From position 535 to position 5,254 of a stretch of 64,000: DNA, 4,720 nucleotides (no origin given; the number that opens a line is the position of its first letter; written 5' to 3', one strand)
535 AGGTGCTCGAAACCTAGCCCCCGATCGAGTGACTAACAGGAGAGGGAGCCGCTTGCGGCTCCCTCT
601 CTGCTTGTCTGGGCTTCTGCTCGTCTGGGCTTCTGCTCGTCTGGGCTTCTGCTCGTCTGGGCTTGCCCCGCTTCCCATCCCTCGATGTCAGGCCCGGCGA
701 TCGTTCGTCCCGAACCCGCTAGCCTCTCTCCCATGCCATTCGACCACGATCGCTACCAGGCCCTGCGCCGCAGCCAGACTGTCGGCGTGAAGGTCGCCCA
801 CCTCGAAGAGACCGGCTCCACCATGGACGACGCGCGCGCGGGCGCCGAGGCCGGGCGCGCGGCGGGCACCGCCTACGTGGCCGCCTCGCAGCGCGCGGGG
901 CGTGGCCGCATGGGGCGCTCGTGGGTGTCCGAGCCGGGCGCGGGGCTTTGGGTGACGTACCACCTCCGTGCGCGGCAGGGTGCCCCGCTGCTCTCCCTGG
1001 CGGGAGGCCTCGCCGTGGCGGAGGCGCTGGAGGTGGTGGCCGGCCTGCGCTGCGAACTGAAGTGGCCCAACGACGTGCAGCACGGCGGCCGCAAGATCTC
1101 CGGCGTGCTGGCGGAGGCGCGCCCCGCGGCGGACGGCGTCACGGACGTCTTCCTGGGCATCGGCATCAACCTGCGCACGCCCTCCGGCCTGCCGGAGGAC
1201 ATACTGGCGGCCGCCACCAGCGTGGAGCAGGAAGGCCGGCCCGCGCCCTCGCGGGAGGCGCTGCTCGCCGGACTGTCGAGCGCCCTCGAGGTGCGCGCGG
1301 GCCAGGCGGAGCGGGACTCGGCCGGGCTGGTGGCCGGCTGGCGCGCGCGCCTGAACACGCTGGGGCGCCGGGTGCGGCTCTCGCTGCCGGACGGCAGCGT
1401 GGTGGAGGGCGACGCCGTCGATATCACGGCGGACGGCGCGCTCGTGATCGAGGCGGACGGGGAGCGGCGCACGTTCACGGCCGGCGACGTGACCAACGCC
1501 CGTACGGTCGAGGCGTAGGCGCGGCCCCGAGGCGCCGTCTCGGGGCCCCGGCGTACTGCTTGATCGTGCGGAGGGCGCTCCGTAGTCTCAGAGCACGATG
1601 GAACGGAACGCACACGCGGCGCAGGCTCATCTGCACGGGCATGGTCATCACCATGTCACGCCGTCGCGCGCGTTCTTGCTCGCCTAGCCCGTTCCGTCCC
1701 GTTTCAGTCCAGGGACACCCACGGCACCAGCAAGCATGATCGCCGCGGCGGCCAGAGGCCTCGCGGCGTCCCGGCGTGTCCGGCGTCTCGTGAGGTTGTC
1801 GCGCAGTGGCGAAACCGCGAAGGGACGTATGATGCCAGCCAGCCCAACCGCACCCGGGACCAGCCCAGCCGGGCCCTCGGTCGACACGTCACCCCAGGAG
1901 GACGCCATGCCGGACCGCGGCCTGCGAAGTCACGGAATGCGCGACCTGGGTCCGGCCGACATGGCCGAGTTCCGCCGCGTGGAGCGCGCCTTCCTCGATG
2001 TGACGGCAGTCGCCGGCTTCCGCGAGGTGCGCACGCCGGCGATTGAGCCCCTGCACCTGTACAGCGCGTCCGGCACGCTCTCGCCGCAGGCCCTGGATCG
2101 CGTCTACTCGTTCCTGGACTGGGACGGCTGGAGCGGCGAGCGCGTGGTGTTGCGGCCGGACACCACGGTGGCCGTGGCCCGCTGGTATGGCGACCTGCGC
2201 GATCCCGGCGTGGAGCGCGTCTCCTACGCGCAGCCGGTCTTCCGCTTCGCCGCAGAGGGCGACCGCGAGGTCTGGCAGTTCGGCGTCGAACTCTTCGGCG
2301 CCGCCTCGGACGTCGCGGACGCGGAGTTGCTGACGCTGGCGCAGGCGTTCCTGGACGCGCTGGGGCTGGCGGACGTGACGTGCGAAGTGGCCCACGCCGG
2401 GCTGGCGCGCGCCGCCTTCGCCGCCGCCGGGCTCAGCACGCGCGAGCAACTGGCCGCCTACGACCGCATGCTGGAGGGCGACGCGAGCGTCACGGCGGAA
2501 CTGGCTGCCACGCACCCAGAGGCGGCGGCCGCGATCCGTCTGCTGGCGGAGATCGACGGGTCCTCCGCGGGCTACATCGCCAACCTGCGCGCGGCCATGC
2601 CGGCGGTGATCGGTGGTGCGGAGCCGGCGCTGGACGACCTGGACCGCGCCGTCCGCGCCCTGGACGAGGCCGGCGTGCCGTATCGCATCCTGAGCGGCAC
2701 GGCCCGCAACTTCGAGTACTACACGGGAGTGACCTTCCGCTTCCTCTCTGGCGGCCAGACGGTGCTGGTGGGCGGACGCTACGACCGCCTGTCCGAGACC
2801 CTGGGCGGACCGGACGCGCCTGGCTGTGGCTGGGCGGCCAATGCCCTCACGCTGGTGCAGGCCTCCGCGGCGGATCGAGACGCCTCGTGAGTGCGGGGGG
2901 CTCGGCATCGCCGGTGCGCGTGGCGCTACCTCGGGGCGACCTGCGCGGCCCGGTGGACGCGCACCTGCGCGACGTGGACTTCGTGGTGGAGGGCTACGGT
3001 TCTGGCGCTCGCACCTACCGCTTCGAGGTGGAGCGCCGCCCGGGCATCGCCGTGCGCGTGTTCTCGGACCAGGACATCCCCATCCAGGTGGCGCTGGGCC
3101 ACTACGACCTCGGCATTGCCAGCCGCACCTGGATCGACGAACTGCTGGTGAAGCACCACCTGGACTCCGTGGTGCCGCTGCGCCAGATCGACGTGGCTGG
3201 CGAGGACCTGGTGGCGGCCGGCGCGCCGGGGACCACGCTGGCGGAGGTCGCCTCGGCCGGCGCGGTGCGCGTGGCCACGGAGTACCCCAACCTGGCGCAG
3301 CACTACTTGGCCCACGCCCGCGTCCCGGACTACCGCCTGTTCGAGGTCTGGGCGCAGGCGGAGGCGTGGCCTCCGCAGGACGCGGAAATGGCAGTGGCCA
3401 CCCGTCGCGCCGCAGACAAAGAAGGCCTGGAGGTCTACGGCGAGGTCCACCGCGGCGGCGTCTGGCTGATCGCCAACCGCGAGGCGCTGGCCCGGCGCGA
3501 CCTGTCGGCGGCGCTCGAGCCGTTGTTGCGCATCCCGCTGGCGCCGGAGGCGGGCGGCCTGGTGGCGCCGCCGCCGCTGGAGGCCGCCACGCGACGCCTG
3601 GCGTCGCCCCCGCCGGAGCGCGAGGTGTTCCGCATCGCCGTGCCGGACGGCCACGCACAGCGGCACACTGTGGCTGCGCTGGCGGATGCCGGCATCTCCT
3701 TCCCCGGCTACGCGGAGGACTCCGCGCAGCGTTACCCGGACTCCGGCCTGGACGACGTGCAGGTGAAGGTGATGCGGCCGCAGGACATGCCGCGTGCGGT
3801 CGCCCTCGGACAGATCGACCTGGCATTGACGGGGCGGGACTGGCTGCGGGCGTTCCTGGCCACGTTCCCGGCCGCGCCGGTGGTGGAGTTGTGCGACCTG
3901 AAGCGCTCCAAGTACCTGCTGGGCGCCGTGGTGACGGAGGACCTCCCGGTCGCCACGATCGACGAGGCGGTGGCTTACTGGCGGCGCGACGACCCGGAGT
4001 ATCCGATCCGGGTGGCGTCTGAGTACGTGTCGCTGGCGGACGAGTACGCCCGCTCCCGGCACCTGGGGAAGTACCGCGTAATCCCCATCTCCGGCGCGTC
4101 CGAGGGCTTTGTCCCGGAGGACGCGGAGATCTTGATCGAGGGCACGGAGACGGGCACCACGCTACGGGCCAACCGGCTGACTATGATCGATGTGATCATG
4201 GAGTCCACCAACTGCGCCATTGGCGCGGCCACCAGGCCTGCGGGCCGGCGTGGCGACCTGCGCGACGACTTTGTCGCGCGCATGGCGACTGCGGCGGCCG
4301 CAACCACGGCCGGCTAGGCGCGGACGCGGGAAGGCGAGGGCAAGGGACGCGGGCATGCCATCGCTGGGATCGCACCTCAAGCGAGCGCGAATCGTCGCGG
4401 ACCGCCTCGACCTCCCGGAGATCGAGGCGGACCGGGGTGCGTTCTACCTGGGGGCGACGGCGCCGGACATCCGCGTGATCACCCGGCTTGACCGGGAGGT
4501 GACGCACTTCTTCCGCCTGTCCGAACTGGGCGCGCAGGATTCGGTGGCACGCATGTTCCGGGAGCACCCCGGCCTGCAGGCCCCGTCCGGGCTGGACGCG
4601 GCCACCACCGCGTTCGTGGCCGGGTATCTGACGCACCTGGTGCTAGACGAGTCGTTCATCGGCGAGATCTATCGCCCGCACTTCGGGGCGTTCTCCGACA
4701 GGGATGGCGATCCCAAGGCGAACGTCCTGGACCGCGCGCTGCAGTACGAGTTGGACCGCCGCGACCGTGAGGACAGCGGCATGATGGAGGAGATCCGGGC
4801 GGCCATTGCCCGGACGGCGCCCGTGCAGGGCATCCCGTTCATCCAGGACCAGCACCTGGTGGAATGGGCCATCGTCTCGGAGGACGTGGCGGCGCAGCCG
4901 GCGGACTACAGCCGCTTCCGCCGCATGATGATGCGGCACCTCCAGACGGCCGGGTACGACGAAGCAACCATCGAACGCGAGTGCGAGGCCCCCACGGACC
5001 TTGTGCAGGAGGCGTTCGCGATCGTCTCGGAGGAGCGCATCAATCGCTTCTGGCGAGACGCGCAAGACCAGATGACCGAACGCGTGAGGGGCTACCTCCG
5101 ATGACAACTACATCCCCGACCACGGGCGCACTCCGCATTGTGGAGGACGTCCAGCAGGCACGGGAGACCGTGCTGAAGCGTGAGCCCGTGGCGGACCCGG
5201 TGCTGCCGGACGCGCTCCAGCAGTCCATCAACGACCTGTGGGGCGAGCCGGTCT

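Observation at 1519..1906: His-rich leader peptide (7 His in 9 codons) upstream of hisZ: candidate ribosome-mediated attenuator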

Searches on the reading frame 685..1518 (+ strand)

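Call 8: search_protein_families(library=ncbifam, proteins=[window:685-1518:+], max_evalue=0.01)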
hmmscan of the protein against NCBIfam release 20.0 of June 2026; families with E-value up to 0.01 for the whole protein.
window:685-1518:+ (277 aa): 11 families
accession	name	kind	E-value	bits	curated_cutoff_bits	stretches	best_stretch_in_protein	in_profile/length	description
TIGR00121.1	birA_ligase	equivalog_domain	1.4e-41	142.6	83.1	1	37-270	2-233/235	biotin--[acetyl-CoA-carboxylase] ligase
NF008848.0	PRK11886.1-3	equivalog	4.1e-35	121.3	362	1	33-270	76-314/319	bifunctional biotin--[acetyl-CoA-carboxylase] ligase/biotin operon repressor BirA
NF006206.0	PRK08330.1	equivalog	2e-34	119.1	311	1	30-270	6-239/243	biotin--protein ligase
NF008847.0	PRK11886.1-2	equivalog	2e-30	106.2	293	1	60-270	103-315/320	bifunctional biotin--[acetyl-CoA-carboxylase] ligase/biotin operon repressor BirA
NF005405.0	PRK06955.1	equivalog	2.9e-29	102.1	312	1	19-270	17-292/300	biotin--[acetyl-CoA-carboxylase] ligase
NF008846.0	PRK11886.1-1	equivalog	4.7e-27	95.1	353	1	30-270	70-307/312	bifunctional biotin--[acetyl-CoA-carboxylase] ligase/biotin operon repressor BirA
NF008849.0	PRK11886.1-4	equivalog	3e-25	89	474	1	60-270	103-315/320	bifunctional biotin--[acetyl-CoA-carboxylase] ligase/biotin operon repressor BirA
NF008850.0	PRK11886.1-5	equivalog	1.6e-21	76.8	489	1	60-270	103-315/320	bifunctional biotin--[acetyl-CoA-carboxylase] ligase/biotin operon repressor BirA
NF009862.0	PRK13325.1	equivalog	2.9e-14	52.7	761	1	36-270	83-321/592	bifunctional biotin--[acetyl-CoA-carboxylase] ligase/type III pantothenate kinase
NF004607.0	PRK05935.1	equivalog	4e-12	46.3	219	1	41-181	9-151/190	biotin--protein ligase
NF006294.0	PRK08477.1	equivalog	4.9e-06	26.1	179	1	35-166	4-134/214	biotin--[acetyl-CoA-carboxylase] ligase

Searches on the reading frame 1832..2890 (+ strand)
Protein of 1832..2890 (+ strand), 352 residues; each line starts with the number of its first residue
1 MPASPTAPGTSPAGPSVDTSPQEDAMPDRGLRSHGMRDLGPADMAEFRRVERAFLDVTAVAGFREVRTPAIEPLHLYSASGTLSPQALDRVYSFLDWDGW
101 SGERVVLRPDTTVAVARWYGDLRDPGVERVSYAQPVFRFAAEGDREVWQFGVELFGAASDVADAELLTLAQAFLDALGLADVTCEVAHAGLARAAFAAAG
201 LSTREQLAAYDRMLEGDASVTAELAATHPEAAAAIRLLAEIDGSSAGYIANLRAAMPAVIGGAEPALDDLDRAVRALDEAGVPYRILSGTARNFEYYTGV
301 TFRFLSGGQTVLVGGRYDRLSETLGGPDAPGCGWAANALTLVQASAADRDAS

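Call 8: search_protein_families(library=ncbifam, proteins=[window:1907-2890:+], max_evalue=0.01)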
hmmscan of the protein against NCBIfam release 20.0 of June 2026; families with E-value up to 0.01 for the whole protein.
window:1907-2890:+ (327 aa): 20 families
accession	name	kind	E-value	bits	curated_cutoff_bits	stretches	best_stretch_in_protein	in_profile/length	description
TIGR00443.1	hisZ_biosyn_reg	equivalog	7.2e-53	179.7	271.65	1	12-319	1-311/314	ATP phosphoribosyltransferase regulatory subunit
TIGR00442.1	hisS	equivalog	9.2e-46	156.6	286.75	1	9-316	4-308/406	histidine--tRNA ligase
NF008942.0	PRK12292.2-5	equivalog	2.7e-32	111.9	643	1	9-320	13-328/434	ATP phosphoribosyltransferase regulatory subunit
NF008935.0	PRK12292.1-1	equivalog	4.7e-29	101.5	350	1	10-301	9-299/382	ATP phosphoribosyltransferase regulatory subunit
NF008941.0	PRK12292.2-4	equivalog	1.5e-28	99.9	447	1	8-319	10-323/393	ATP phosphoribosyltransferase regulatory subunit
NF008940.0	PRK12292.2-3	equivalog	3.7e-27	95.1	450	1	9-319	7-319/404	ATP phosphoribosyltransferase regulatory subunit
NF008953.0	PRK12295.1-6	equivalog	1.4e-26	93.3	384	2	20-173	10-160/384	ATP phosphoribosyltransferase regulatory subunit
NF008937.0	PRK12292.1-4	equivalog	7e-24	84.4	693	1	3-323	5-328/395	ATP phosphoribosyltransferase regulatory subunit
NF009086.0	PRK12421.1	equivalog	2.8e-22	79.2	318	1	9-322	11-329/389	ATP phosphoribosyltransferase regulatory subunit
NF008945.0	PRK12292.3-3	equivalog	3.1e-22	79.2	409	1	23-293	18-282/368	ATP phosphoribosyltransferase regulatory subunit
NF008936.0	PRK12292.1-3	equivalog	9.7e-21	74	492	1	9-319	9-324/406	ATP phosphoribosyltransferase regulatory subunit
NF008950.0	PRK12295.1-3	equivalog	3.1e-20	72.9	492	2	32-224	23-209/387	ATP phosphoribosyltransferase regulatory subunit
NF008943.0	PRK12292.3-1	equivalog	7.8e-20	71.3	690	1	9-311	28-321/403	ATP phosphoribosyltransferase regulatory subunit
NF008951.0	PRK12295.1-4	equivalog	2.2e-13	49.8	364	2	240-309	284-359/374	ATP phosphoribosyltransferase regulatory subunit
NF008938.0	PRK12292.1-6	equivalog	1.8e-12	46.9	833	1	24-166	25-165/420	ATP phosphoribosyltransferase regulatory subunit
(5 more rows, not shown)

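Call 9: find_related_loci(query=window:1907-2890:+, collection=genome_contigs, flank=4000)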
Query window:1907-2890:+ (327 aa) in genome_contigs; peptide patterns used: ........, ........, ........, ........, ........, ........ (x = any residue, [..] = any of these).
600 stretches matched a pattern (row limit reached: there are more); 207 encode a relative of the query (tblastn E <= 1e-3); the best 80 are kept; 80 distinct loci.
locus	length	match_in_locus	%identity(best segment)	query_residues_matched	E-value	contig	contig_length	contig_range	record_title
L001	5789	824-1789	82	1-323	3e-164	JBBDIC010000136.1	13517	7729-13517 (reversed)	MAG: Dehalococcoidia bacterium isolate LejiaA_71_58 Lejia_A_6445_length_13517_cov_32, whole genome shotgun sequence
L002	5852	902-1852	74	1-317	2e-146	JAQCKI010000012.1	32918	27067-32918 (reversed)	MAG: Chloroflexota bacterium isolate casp40-mb.64 NODE_3137_length_32918_cov_0.081112, whole genome shotgun sequence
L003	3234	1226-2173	71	1-316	5e-146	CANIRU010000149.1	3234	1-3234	MAG: Chloroflexi bacterium isolate RH-15aug16-1 genome assembly, contig: RH-15aug16-C91088, whole genome shotgun sequenc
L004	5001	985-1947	64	1-321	3e-131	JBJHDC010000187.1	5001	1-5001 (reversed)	MAG: Dehalococcoidia bacterium isolate SF2967_J5348.concoct.109 NODE_17657_length_5001_cov_1.138695, whole genome shotgu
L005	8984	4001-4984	64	1-321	9e-130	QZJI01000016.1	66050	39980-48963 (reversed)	MAG: Dehalococcoidia bacterium isolate SURF_43 Ga0104751_1000511, whole genome shotgun sequence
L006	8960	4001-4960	66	1-318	4e-126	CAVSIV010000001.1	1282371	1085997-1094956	MAG: uncultured Chloroflexia bacterium isolate MFD01721.bin.2.155 genome assembly, contig: contig_10992, whole genome sh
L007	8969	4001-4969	64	1-316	2e-124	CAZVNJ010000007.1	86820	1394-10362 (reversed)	MAG TPA_asm: uncultured Dehalococcoides sp. isolate SRP237561_co1_116 genome assembly, contig: NODE_348_length_86820_cov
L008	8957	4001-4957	61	1-318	3e-117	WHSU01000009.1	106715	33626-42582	MAG: Dehalococcoidia bacterium isolate Dino_bin15 k141_502159_length_106715_cov_20.8608, whole genome shotgun sequence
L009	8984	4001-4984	63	1-321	1e-115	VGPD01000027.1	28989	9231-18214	MAG: Chloroflexi bacterium isolate K_Offshore_80m_m2_183 K_Offshore_80m_m2_183_Ga0194132_10003287, whole genome shotgun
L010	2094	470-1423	62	3-318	1e-118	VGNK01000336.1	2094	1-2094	MAG: Chloroflexi bacterium isolate K_Offshore_120m_m2_037 K_Offshore_120m_m2_037_Ga0194131_10071034, whole genome shotgu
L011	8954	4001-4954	58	6-316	2e-104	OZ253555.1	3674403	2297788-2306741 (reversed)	MAG: Dehalococcoidia bacterium isolate 3e717284-69a8-41bf-8ce6-f7adde8b09c9 genome assembly, chromosome: 1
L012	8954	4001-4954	59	1-318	8e-102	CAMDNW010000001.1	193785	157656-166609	MAG: Thermoflexus hugenholtzii JAD2 isolate TrH-25oct19-250 genome assembly, contig: TrH-25oct19-C20, whole genome shotg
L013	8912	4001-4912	54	6-309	3e-95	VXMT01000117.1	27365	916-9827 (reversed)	MAG: Chloroflexi bacterium isolate SB0661_bin_43 NODE_1597_length_27365_cov_16.947675, whole genome shotgun sequence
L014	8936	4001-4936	55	6-317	4e-90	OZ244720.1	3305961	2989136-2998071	MAG: Dehalococcoidia bacterium isolate 9e3a45bd-a01b-43fc-9133-5d91322e70de genome assembly, chromosome: 1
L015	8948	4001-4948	54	2-317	2e-89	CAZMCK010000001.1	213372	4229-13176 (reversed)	MAG TPA_asm: uncultured Dehalococcoidaceae bacterium isolate SRP109090_co1_67 genome assembly, contig: NODE_29_length_21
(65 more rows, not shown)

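Call 40: find_related_loci(query=window:1907-2890:+, collection=metagenome_contigs, flank=1200)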
Query window:1907-2890:+ (327 aa) in metagenome_contigs; peptide patterns used: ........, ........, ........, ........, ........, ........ (x = any residue, [..] = any of these).
600 stretches matched a pattern (row limit reached: there are more); 243 encode a relative of the query (tblastn E <= 1e-3); the best 80 are kept; 80 distinct loci.
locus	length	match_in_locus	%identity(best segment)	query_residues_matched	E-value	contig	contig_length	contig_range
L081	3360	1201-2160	77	1-321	1e-157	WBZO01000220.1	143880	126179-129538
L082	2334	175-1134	69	1-316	1e-153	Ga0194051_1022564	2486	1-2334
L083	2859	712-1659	68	1-316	1e-128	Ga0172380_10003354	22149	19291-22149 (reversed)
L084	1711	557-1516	59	1-318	2e-107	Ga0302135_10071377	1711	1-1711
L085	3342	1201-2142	56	1-314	9e-100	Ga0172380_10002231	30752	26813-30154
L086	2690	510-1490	57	6-316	3e-98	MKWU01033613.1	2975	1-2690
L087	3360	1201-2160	76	1-321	7e-150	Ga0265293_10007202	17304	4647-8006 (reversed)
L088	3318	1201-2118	50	7-310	8e-91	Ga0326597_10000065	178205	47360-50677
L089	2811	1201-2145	50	1-313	1e-89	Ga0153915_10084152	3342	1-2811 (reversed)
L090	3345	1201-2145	50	1-313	1e-88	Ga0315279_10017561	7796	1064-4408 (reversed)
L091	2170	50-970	48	7-310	4e-86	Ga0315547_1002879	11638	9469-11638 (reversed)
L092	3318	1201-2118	51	7-310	3e-85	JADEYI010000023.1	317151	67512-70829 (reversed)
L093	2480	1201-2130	45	7-310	1e-85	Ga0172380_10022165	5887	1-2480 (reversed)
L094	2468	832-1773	50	7-318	2e-87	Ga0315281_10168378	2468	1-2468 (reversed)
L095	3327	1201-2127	47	7-310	9e-85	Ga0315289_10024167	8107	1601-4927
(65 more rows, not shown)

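Call 61: search_protein_families(library=pfam, proteins=[window:1832-2890:+], max_evalue=0.01)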
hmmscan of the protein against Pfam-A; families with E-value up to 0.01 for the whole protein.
window:1832-2890:+ (352 aa): 1 family
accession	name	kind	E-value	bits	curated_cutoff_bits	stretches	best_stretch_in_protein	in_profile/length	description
PF13393.11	tRNA-synt_His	-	1.6e-51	175.8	25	1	35-337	1-304/308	Histidyl-tRNA synthetase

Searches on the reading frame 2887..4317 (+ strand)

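Call 8: search_protein_families(library=ncbifam, proteins=[window:2887-4317:+], max_evalue=0.01)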
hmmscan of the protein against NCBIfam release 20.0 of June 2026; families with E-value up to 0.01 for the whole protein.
window:2887-4317:+ (476 aa): 1 family
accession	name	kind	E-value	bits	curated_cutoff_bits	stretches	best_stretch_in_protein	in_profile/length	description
TIGR00070.1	hisG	equivalog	2.3e-48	164.5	75.75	2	249-445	2-182/183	ATP phosphoribosyltransferase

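Call 61: search_protein_families(library=pfam, proteins=[window:2887-4317:+], max_evalue=0.01)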
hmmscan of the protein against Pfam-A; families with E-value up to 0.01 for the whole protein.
window:2887-4317:+ (476 aa): 1 family
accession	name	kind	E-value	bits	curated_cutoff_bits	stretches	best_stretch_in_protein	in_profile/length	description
PF01634.23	HisG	-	1.8e-39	135.7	25.5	2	297-446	1-137/158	ATP phosphoribosyltransferase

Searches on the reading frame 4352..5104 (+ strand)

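Call 8: search_protein_families(library=ncbifam, proteins=[window:4352-5104:+], max_evalue=0.01)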
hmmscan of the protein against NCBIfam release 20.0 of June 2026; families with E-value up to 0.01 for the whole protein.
window:4352-5104:+ (250 aa): 0 families

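Call 61: search_protein_families(library=pfam, proteins=[window:4352-5104:+], max_evalue=0.01)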
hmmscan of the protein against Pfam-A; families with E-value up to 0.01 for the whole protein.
window:4352-5104:+ (250 aa): 1 family
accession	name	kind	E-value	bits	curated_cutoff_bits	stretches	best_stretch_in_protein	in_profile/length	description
PF00882.24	Zn_dep_PLPC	-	1e-05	26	26.8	1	8-99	2-93/167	Zinc dependent phospholipase C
